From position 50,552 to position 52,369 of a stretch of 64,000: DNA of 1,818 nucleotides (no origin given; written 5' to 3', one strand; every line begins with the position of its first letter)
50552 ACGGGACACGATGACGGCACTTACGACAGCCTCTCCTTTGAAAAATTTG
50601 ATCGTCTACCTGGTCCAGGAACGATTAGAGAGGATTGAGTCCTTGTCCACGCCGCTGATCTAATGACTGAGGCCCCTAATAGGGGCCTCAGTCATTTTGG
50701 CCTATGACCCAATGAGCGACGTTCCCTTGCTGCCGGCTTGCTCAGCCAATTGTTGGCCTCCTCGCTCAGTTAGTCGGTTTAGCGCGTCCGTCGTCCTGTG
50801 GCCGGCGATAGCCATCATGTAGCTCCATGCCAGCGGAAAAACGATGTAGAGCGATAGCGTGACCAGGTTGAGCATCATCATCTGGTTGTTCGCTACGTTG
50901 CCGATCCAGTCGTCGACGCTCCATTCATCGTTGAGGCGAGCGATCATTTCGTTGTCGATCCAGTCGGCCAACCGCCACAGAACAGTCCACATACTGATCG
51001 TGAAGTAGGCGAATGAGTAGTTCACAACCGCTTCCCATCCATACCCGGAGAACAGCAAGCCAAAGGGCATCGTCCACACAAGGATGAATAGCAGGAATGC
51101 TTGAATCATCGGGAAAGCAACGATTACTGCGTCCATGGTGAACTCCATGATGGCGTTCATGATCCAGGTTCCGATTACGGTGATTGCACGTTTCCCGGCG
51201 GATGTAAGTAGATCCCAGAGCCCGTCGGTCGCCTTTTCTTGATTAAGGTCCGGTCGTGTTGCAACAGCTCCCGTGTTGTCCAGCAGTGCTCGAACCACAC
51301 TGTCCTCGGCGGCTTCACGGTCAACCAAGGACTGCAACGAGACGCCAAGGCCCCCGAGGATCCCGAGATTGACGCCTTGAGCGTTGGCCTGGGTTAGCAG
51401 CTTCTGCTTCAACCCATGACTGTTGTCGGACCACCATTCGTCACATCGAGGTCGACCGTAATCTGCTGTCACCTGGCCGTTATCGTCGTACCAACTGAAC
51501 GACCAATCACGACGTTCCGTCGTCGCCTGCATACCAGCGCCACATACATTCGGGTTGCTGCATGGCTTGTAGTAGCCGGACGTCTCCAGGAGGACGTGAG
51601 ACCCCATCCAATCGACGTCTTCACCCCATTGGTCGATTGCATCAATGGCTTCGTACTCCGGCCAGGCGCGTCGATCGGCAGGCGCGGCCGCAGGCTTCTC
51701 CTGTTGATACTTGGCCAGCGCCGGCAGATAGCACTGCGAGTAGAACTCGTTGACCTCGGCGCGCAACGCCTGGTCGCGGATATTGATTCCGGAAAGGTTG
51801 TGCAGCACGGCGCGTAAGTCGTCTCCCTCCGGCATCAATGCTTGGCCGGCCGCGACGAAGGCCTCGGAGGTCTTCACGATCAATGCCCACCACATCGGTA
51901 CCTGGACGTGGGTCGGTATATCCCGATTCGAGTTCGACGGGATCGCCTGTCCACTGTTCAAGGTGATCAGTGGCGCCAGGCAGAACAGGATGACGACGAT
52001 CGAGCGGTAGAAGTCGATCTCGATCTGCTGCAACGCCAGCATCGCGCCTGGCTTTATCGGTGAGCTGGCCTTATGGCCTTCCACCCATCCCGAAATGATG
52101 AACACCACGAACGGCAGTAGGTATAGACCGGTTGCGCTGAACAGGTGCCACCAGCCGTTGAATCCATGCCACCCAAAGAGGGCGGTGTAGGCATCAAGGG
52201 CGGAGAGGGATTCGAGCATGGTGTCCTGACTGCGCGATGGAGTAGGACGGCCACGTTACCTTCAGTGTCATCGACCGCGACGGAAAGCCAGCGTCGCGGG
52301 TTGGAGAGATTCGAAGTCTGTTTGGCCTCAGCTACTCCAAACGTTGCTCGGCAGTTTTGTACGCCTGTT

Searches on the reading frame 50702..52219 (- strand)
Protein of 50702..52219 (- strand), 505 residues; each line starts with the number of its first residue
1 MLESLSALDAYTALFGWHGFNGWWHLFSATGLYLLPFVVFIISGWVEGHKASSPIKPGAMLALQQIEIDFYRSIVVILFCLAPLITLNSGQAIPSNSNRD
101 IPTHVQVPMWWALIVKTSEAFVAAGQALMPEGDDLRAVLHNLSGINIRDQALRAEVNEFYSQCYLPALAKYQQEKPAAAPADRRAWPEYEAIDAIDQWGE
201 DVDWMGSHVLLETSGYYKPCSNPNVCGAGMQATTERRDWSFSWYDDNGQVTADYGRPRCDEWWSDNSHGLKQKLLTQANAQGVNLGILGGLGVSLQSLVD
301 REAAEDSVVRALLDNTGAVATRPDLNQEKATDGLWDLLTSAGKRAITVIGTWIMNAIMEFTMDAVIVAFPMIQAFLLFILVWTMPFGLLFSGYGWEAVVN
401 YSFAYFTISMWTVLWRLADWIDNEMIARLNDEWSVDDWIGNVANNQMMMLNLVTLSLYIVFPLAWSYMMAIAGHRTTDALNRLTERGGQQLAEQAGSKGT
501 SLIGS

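Call 55: search_protein_families(library=pfam, proteins=[window:50702-52219:-], max_evalue=0.0001)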
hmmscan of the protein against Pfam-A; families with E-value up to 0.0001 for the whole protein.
window:50702-52219:- (505 aa): 1 family
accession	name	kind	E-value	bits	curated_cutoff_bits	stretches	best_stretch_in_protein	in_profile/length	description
PF07916.16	TraG_N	-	5.4e-33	115.1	36.1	1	8-486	15-456/462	TraG-like protein, N-terminal region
